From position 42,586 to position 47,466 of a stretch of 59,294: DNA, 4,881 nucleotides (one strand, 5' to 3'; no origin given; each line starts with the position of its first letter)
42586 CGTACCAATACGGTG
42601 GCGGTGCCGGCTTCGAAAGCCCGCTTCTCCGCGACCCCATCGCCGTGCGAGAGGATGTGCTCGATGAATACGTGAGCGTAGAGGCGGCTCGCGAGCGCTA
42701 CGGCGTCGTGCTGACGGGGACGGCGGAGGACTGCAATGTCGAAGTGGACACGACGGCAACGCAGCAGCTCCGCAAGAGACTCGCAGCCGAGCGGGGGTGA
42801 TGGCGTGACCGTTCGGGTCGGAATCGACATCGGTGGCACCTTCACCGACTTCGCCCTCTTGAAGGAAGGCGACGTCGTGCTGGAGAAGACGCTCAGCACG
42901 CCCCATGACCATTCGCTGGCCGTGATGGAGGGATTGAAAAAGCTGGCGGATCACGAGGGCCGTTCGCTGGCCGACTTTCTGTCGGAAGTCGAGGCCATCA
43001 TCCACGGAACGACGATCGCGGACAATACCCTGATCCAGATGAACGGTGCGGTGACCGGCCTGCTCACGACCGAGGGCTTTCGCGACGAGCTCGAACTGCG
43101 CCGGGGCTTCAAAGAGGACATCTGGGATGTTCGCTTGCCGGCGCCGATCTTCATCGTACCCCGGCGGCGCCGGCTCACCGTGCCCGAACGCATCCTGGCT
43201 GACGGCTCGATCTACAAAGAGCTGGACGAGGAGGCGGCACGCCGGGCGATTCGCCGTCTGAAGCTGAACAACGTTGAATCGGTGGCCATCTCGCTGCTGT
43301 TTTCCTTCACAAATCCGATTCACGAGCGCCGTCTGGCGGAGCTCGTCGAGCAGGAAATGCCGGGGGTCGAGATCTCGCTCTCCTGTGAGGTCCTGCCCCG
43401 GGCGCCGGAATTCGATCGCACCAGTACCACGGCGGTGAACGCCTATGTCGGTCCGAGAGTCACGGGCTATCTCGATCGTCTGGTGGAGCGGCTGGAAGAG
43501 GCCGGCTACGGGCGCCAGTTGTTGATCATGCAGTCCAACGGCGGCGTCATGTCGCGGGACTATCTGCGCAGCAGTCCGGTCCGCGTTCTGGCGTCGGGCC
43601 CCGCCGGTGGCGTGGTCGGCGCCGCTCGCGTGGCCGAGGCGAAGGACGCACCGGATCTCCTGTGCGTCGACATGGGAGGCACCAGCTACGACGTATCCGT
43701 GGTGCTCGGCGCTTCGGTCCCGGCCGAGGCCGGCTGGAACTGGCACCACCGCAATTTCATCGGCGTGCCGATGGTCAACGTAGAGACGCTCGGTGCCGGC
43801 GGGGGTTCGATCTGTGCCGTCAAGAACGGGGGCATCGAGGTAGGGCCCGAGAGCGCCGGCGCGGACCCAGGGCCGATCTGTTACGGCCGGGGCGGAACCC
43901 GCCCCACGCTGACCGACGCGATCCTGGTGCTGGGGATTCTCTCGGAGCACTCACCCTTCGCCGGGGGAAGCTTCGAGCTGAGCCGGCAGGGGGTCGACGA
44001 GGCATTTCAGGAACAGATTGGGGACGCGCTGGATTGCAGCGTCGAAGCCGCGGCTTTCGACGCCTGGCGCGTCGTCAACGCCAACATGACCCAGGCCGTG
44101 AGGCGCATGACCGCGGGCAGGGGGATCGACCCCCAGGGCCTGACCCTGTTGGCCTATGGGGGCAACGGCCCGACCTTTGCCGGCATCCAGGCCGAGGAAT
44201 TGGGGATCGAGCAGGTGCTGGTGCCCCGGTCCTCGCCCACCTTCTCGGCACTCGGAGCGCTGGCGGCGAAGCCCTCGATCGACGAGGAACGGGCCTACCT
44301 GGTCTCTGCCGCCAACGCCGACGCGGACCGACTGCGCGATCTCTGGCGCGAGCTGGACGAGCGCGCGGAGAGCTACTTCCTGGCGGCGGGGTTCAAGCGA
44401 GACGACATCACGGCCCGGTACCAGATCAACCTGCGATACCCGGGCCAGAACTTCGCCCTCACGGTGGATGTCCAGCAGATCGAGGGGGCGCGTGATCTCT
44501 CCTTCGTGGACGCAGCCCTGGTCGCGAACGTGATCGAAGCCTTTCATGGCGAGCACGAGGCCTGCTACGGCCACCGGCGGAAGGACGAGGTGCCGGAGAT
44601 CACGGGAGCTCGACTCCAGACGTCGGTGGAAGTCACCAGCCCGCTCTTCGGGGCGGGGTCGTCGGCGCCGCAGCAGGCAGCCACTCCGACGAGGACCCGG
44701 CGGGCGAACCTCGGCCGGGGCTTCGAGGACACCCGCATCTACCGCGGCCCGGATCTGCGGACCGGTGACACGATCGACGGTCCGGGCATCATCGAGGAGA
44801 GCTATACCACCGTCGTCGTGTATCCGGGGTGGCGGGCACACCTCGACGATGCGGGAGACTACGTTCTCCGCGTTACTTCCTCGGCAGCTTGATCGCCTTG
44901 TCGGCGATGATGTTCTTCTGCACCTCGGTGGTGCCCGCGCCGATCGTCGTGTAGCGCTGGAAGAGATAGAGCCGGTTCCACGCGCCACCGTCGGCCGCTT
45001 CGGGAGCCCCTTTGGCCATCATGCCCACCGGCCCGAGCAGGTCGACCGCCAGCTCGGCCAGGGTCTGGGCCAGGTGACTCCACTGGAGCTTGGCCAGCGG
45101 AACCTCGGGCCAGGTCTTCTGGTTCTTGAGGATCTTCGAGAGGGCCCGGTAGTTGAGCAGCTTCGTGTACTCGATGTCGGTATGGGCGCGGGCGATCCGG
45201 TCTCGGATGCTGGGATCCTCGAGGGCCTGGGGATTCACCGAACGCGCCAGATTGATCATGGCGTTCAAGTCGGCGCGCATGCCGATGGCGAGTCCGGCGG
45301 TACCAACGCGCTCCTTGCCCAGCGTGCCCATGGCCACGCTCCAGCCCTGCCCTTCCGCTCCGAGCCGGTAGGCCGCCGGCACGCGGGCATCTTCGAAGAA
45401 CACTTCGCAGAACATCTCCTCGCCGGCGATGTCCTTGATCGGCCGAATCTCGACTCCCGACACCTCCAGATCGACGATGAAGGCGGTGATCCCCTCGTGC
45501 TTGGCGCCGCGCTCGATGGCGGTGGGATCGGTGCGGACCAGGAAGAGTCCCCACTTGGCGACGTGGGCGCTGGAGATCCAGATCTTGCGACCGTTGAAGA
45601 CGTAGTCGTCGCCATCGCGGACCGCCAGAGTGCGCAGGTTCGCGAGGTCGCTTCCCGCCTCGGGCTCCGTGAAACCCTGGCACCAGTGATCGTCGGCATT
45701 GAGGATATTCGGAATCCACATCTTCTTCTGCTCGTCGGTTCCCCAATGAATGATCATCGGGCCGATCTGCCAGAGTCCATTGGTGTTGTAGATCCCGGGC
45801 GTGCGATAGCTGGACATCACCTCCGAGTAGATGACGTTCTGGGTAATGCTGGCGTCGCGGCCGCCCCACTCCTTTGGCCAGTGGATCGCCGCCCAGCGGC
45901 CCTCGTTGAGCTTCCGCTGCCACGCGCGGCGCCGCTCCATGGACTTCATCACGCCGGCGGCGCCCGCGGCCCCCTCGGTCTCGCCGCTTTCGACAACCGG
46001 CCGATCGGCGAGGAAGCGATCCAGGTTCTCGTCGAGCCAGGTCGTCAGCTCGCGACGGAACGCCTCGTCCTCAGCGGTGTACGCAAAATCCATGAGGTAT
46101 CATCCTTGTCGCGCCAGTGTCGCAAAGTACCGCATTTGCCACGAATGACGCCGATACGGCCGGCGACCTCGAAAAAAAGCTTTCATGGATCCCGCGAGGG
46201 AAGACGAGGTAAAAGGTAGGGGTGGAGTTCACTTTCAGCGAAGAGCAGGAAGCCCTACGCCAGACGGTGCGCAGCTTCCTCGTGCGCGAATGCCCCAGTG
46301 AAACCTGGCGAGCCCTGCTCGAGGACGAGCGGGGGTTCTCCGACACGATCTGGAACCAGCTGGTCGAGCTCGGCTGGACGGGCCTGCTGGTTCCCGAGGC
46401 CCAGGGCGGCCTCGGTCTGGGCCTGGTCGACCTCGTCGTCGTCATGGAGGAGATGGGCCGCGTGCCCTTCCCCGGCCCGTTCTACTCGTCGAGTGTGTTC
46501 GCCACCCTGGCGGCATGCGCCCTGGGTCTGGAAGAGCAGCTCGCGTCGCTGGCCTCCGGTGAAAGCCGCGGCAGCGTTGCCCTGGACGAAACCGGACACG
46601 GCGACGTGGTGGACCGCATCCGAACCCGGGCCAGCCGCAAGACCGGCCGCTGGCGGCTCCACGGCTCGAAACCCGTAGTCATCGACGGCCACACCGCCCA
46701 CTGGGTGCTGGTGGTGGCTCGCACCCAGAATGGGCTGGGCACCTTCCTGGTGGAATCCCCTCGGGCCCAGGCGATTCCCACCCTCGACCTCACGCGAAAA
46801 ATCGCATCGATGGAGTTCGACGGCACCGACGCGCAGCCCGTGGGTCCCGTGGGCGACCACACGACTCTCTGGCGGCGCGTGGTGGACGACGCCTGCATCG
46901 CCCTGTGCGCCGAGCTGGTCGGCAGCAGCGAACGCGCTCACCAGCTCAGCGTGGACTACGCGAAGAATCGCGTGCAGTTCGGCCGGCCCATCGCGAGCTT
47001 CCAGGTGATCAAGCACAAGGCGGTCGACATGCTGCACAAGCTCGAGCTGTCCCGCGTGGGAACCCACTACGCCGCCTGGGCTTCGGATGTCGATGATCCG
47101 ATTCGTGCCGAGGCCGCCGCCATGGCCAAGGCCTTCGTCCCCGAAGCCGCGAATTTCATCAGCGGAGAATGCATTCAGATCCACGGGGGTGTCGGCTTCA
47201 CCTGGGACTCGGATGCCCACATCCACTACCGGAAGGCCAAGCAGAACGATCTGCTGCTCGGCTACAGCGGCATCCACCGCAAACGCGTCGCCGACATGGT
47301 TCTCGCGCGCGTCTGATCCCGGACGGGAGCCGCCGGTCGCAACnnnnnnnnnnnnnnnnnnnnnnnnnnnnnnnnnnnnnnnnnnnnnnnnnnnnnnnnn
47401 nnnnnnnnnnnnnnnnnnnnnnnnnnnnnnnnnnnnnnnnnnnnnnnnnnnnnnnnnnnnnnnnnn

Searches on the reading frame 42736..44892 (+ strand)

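Call 30: search_protein_families(library=pfam, proteins=[window:42736-44892:+], max_evalue=0.0001)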
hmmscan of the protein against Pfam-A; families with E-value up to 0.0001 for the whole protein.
window:42736-44892:+ (718 aa): 3 families
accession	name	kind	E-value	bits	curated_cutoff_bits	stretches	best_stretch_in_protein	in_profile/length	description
PF01968.24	Hydantoinase_A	-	1.7e-79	267.6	22.9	1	228-515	1-289/291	Hydantoinase/oxoprolinase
PF05378.19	Hydant_A_N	-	7.7e-46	156.5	25.2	1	27-207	1-175/176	Hydantoinase/oxoprolinase N-terminal region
PF19278.4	Hydant_A_C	-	1.1e-18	67.8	21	1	528-705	9-184/193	Hydantoinase/oxoprolinase C-terminal domain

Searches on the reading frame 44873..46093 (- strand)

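Call 30: search_protein_families(library=pfam, proteins=[window:44873-46093:-], max_evalue=0.0001)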
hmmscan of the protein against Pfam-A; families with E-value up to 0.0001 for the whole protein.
window:44873-46093:- (406 aa): 3 families
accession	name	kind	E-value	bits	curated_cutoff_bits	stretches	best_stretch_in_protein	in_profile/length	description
PF00441.29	Acyl-CoA_dh_1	-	2.8e-29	102.7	22.4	1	248-399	1-148/150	Acyl-CoA dehydrogenase, C-terminal domain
PF02770.24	Acyl-CoA_dh_M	-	2.3e-20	73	33.3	1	138-235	1-96/97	Acyl-CoA dehydrogenase, middle domain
PF02771.21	Acyl-CoA_dh_N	-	5.1e-12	46.6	22.9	1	44-132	22-111/113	Acyl-CoA dehydrogenase, N-terminal domain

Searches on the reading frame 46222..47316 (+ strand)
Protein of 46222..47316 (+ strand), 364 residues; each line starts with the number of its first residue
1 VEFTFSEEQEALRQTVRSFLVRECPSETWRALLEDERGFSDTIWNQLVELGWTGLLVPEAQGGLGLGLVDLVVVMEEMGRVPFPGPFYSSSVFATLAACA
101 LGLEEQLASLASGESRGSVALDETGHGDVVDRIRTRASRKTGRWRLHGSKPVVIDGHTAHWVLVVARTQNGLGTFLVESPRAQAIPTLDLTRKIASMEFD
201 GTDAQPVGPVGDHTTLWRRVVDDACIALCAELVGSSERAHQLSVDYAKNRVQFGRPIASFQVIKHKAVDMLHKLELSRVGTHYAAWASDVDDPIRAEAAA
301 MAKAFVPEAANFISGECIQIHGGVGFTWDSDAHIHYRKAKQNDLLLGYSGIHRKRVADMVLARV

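Call 30: search_protein_families(library=pfam, proteins=[window:46222-47316:+], max_evalue=0.0001)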
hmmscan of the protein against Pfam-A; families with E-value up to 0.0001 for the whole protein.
window:46222-47316:+ (364 aa): 3 families
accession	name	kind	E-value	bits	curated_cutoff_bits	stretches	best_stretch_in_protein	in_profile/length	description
PF00441.29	Acyl-CoA_dh_1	-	2.3e-29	102.9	22.4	1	226-360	16-149/150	Acyl-CoA dehydrogenase, C-terminal domain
PF02771.21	Acyl-CoA_dh_N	-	1.5e-17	64.5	22.9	1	6-106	1-101/113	Acyl-CoA dehydrogenase, N-terminal domain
PF02770.24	Acyl-CoA_dh_M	-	4e-06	27.4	33.3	1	120-181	3-69/97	Acyl-CoA dehydrogenase, middle domain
